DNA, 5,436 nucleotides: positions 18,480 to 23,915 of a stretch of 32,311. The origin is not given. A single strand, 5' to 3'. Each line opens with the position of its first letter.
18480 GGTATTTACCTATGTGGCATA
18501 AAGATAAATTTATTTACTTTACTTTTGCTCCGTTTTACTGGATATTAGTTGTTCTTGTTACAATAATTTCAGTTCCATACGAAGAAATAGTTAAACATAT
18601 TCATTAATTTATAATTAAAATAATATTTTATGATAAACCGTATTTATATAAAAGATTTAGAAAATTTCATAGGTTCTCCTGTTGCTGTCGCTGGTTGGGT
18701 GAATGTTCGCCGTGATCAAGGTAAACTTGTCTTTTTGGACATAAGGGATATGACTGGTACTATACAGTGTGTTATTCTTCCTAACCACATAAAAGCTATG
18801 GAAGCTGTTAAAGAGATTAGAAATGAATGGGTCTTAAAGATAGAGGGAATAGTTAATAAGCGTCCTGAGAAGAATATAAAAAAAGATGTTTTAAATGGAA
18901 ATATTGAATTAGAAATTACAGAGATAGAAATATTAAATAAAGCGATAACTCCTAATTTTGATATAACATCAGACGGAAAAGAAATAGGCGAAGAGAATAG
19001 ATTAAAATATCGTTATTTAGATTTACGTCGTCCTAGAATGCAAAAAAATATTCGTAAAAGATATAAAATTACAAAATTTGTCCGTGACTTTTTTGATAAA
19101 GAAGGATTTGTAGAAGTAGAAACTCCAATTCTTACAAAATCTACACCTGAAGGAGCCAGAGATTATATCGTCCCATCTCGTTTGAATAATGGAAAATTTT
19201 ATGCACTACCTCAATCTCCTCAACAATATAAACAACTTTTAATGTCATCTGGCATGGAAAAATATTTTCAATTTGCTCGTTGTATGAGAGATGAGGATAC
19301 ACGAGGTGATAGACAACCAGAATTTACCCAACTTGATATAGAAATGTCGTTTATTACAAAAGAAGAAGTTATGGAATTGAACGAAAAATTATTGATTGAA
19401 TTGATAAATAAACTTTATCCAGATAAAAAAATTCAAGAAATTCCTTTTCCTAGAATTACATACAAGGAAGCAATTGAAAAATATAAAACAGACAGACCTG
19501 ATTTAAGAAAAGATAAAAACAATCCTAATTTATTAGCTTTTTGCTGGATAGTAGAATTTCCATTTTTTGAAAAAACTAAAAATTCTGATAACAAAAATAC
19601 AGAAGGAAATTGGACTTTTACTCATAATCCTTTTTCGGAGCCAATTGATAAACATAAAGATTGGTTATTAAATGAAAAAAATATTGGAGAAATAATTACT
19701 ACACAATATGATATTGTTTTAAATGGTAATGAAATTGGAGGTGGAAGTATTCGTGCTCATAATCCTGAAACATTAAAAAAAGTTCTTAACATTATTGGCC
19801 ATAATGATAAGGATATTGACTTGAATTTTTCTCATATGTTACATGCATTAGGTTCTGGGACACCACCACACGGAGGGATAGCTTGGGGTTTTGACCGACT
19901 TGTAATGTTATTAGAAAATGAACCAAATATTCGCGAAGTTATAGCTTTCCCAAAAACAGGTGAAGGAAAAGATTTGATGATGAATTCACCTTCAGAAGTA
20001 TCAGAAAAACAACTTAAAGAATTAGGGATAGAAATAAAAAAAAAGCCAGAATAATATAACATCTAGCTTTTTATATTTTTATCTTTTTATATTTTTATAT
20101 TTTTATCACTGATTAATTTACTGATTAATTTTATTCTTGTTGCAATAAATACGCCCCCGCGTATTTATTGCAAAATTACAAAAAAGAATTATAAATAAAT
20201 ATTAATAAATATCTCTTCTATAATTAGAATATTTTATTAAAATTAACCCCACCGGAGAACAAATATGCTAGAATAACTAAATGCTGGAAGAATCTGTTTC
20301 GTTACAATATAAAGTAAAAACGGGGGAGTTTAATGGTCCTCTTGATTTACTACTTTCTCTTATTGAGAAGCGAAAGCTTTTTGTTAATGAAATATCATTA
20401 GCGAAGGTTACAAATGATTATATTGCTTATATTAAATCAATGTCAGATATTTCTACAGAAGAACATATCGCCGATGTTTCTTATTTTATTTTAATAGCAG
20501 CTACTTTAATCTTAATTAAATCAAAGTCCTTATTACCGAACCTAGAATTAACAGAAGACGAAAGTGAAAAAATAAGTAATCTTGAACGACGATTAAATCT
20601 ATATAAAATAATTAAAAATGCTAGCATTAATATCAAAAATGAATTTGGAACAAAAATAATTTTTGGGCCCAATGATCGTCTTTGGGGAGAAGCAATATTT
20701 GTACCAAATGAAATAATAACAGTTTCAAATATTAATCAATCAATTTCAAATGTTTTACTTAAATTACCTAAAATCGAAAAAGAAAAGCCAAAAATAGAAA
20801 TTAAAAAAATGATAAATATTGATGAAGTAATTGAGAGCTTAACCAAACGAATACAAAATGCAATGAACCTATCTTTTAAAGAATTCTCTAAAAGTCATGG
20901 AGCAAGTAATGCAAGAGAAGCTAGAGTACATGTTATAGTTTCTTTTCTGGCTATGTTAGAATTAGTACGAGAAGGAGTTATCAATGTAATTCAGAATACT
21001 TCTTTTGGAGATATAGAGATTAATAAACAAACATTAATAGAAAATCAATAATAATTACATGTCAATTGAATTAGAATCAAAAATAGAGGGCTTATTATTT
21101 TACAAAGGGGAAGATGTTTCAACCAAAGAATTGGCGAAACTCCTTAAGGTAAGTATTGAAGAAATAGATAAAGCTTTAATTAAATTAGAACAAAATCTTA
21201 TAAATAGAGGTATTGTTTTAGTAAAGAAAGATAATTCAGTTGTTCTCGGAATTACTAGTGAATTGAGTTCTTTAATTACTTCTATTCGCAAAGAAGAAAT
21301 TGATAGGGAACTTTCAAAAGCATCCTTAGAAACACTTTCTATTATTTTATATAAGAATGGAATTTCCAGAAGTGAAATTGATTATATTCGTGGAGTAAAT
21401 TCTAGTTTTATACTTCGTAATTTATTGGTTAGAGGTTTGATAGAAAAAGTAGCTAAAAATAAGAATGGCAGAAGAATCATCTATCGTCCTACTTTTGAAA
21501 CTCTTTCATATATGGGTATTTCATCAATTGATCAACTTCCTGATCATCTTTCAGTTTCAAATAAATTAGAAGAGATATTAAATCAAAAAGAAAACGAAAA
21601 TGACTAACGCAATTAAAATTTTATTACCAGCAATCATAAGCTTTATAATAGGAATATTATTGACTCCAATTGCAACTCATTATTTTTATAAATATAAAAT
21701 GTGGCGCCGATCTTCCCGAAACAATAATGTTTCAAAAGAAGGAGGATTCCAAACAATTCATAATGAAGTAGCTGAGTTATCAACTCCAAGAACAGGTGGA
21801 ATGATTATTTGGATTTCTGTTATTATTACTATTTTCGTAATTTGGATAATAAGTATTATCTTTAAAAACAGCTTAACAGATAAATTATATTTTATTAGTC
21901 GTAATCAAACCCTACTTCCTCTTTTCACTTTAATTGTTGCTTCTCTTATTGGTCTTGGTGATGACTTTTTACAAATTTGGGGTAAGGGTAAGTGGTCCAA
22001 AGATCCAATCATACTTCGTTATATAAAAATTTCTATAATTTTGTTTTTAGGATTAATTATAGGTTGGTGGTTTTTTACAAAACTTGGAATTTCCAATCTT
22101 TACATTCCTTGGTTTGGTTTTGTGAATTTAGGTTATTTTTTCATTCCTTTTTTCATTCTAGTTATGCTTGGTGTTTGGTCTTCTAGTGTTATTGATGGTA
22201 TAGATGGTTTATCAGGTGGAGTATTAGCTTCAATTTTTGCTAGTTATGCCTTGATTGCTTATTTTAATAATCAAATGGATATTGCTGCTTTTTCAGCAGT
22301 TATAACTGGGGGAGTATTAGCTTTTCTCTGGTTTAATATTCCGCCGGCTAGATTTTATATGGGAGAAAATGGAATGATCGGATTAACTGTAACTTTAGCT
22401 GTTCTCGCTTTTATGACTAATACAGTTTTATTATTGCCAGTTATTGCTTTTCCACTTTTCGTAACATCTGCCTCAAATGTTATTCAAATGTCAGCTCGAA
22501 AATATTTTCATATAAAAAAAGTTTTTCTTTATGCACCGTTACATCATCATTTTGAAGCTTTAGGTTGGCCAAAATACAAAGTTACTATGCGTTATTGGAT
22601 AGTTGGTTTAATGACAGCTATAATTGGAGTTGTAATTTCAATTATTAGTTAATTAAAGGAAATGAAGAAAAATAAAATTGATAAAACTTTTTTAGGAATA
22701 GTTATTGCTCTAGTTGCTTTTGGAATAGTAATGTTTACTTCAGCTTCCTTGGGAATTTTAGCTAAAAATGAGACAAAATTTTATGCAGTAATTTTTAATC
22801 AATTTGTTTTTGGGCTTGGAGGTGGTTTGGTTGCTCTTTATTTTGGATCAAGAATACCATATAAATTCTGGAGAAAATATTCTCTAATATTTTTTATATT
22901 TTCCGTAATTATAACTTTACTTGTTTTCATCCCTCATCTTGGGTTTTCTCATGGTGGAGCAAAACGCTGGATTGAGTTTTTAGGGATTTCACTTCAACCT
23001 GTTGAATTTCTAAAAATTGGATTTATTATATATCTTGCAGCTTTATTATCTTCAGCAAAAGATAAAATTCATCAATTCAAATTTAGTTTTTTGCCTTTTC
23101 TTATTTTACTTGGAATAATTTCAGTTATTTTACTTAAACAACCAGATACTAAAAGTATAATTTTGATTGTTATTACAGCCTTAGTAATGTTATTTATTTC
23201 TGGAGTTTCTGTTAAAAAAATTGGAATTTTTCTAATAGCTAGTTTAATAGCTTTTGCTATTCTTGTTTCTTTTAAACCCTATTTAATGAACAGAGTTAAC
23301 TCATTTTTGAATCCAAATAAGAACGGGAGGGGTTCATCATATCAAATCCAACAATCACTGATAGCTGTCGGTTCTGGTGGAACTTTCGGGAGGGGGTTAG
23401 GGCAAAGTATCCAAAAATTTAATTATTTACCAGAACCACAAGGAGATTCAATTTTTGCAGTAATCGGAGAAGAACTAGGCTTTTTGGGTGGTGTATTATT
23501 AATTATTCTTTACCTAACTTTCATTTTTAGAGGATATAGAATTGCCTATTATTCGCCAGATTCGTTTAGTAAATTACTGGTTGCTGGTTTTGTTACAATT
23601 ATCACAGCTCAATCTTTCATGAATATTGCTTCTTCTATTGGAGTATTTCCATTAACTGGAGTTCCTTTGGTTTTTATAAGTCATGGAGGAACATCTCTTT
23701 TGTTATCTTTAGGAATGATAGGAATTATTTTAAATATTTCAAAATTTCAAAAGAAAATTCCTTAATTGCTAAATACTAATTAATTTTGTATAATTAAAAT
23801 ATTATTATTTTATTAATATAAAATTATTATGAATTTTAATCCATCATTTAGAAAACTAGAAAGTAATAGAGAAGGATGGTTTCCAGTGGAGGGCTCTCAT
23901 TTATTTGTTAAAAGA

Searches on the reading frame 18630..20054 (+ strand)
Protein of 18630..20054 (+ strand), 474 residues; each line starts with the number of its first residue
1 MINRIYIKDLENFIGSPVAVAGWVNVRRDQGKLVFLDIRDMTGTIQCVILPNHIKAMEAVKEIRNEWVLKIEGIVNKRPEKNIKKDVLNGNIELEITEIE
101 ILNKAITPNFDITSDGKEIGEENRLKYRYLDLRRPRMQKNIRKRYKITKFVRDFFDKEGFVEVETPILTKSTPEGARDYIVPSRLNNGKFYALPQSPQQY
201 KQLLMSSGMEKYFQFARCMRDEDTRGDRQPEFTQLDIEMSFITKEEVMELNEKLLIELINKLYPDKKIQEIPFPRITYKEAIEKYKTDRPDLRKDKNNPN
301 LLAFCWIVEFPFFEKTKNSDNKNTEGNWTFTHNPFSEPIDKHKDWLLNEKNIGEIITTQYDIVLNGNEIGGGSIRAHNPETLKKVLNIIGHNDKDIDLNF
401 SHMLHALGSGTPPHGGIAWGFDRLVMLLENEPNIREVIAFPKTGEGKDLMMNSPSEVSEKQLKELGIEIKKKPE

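Call 22: search_protein_families(library=pfam, proteins=[window:18630-20054:+], max_evalue=0.00001)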
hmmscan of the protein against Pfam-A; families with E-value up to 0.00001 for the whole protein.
window:18630-20054:+ (474 aa): 2 families
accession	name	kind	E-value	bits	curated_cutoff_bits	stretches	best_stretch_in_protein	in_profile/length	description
PF00152.25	tRNA-synt_2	-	6.4e-112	374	25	1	121-443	2-307/308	tRNA synthetases class II (D, K and N)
PF01336.31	tRNA_anti-codon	-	1e-16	61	27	1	18-102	1-75/75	OB-fold nucleic acid binding domain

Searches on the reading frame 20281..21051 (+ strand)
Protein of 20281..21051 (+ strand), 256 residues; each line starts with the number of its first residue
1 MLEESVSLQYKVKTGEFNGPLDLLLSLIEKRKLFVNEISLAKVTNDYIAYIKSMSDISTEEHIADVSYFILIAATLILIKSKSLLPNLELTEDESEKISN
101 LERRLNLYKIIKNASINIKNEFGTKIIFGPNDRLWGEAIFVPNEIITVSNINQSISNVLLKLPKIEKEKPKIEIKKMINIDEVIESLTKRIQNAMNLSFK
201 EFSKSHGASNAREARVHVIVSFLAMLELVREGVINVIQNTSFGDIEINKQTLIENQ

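Call 22: search_protein_families(library=pfam, proteins=[window:20281-21051:+], max_evalue=0.00001)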
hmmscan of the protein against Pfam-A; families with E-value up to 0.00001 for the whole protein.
window:20281-21051:+ (256 aa): 1 family
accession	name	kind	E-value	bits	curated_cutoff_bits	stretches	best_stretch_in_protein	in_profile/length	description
PF02616.19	SMC_ScpA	-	1.4e-15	58.4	24.6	1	27-248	1-230/232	Segregation and condensation protein ScpA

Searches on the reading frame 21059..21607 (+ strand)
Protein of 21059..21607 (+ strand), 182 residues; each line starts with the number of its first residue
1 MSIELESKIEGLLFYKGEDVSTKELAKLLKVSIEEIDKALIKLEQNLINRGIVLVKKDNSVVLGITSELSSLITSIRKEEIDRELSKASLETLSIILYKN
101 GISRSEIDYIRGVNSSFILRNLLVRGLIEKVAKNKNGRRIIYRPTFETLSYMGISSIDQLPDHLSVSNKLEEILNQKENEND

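Call 22: search_protein_families(library=pfam, proteins=[window:21059-21607:+], max_evalue=0.00001)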
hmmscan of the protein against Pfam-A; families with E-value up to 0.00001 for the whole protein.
window:21059-21607:+ (182 aa): 1 family
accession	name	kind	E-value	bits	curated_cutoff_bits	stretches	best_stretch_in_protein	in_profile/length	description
PF04079.22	SMC_ScpB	-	3.1e-38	131.3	27.4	1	8-162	2-159/160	Segregation and condensation complex subunit ScpB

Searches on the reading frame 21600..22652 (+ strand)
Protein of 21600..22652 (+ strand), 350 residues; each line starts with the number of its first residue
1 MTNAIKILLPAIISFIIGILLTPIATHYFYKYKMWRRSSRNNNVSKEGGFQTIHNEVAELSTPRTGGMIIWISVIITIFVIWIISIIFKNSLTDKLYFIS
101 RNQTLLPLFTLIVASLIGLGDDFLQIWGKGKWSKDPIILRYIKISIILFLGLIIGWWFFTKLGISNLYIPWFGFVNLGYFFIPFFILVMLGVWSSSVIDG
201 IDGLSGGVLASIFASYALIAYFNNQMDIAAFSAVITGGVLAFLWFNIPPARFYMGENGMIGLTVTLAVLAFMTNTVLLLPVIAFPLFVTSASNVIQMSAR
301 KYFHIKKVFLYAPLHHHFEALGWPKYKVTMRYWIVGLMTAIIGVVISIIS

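Call 22: search_protein_families(library=pfam, proteins=[window:21600-22652:+], max_evalue=0.00001)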
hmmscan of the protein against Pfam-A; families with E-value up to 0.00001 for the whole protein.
window:21600-22652:+ (350 aa): 1 family
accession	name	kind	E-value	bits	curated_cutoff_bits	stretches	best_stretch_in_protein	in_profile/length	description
PF00953.26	Glycos_transf_4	-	2.9e-18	66.8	27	1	107-272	4-158/160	Glycosyl transferase family 4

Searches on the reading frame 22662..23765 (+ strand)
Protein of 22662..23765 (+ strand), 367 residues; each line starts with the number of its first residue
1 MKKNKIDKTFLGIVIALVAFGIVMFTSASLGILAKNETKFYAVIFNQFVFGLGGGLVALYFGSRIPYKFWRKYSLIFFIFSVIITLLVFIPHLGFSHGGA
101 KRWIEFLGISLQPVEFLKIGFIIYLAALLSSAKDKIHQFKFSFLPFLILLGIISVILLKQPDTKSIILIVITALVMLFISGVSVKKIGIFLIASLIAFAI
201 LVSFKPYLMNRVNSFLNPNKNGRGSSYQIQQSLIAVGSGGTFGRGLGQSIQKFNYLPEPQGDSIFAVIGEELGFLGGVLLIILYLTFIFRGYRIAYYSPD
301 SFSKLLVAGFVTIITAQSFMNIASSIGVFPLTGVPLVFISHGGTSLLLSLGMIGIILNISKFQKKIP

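Call 22: search_protein_families(library=pfam, proteins=[window:22662-23765:+], max_evalue=0.00001)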
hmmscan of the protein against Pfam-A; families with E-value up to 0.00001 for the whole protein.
window:22662-23765:+ (367 aa): 1 family
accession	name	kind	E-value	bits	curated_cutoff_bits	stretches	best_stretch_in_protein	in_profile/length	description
PF01098.24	FTSW_RODA_SPOVE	-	8.2e-98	328.1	26.4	1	11-364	5-355/356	Cell cycle protein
